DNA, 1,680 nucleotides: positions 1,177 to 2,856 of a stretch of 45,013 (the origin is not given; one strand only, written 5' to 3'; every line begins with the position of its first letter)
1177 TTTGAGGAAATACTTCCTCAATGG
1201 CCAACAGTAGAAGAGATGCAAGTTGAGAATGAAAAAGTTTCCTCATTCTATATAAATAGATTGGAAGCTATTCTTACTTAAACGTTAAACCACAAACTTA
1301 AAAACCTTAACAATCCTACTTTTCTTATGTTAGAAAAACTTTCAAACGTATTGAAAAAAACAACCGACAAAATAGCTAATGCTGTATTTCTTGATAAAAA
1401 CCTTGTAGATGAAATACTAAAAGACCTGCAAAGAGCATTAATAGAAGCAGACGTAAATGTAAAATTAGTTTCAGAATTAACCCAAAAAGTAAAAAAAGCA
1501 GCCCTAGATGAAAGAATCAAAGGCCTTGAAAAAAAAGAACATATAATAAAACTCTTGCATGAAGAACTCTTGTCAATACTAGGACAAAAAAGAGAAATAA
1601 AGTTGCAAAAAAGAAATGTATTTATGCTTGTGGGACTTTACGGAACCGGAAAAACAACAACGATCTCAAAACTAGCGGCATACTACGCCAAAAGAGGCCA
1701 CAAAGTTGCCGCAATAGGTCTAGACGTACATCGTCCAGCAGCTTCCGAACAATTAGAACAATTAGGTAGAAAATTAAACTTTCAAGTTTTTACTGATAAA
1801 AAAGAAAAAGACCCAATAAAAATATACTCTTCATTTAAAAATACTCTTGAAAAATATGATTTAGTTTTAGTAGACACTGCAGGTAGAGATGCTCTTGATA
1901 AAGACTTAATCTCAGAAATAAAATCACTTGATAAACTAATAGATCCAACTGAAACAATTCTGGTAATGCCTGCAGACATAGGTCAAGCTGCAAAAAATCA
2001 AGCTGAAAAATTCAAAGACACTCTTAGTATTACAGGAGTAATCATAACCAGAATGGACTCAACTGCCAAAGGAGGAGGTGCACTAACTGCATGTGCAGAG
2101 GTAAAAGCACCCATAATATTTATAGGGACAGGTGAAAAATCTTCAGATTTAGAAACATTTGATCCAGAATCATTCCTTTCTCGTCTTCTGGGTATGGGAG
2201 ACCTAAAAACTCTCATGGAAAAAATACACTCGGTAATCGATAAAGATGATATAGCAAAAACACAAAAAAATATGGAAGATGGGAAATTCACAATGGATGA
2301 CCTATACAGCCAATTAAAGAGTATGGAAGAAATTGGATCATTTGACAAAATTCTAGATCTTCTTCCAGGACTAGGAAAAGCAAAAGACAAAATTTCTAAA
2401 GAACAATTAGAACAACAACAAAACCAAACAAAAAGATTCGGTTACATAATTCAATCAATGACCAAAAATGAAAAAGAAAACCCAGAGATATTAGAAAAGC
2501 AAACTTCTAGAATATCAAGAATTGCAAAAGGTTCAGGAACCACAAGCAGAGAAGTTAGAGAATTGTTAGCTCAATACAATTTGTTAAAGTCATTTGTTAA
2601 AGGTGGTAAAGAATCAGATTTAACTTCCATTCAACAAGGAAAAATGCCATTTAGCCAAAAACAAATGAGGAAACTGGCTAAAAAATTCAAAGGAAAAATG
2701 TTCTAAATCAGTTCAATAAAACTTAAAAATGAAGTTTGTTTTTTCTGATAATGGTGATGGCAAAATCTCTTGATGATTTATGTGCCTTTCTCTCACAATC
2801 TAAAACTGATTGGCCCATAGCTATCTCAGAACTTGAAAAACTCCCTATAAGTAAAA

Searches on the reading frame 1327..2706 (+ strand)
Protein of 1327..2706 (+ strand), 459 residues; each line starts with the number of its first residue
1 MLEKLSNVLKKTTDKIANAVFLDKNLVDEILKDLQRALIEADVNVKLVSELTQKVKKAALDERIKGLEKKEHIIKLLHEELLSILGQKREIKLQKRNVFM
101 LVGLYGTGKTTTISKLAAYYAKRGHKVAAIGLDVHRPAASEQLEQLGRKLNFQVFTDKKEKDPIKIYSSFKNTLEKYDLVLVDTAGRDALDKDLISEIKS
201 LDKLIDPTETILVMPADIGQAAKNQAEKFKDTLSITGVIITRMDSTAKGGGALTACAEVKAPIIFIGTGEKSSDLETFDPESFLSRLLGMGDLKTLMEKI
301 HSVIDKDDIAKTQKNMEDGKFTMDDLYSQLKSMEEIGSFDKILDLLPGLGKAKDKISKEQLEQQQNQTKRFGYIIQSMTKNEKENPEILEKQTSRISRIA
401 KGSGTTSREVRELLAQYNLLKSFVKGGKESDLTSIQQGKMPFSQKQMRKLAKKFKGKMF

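Call 11: search_protein_families(library=pfam, max_evalue=0.001, proteins=[window:1327-2706:+])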
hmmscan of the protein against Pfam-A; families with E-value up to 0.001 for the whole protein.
window:1327-2706:+ (459 aa): 13 families
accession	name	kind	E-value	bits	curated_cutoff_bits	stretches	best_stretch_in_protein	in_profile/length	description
PF00448.28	SRP54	-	1.5e-65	221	22.7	1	97-289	2-196/196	SRP54-type protein, GTPase domain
PF02978.25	SRP_SPB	-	1.2e-27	96.6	27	1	320-422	1-89/91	Signal peptide binding domain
PF02881.24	SRP54_N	-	4.3e-13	49.7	22.4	1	6-81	2-75/75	SRP54-type protein, helical bundle domain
PF01656.29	CbiA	-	1.6e-09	38.2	25.4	1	106-259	9-99/125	CobQ/CobB/MinD/ParA nucleotide binding domain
PF13604.12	AAA_30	-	8.6e-06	26.1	27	1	93-186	15-98/191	AAA domain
PF13245.12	AAA_19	-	0.00011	22.8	25.1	1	93-185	8-99/134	AAA domain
PF09140.17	MipZ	-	0.00012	22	20.7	0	106-207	11-128/262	ATPase MipZ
PF13401.12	AAA_22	-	0.00013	22.7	27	1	95-213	4-121/130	AAA domain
PF03205.20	MobB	-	0.00021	21.7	26.6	0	98-136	1-39/133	Molybdopterin guanine dinucleotide synthesis protein B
PF03308.22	MeaB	-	0.00028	20.4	23.1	1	98-135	35-72/273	Methylmalonyl Co-A mutase-associated GTPase MeaB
PF20720.3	nSTAND3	-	0.00031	20.9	27.2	1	92-130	13-51/155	Novel STAND NTPase 3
PF06745.19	ATPase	-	0.00049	20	26.6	1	93-248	16-169/231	KaiC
PF25201.1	nSTAND6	-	0.00052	20.5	27.7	0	91-136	13-58/148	Novel STAND NTPase 6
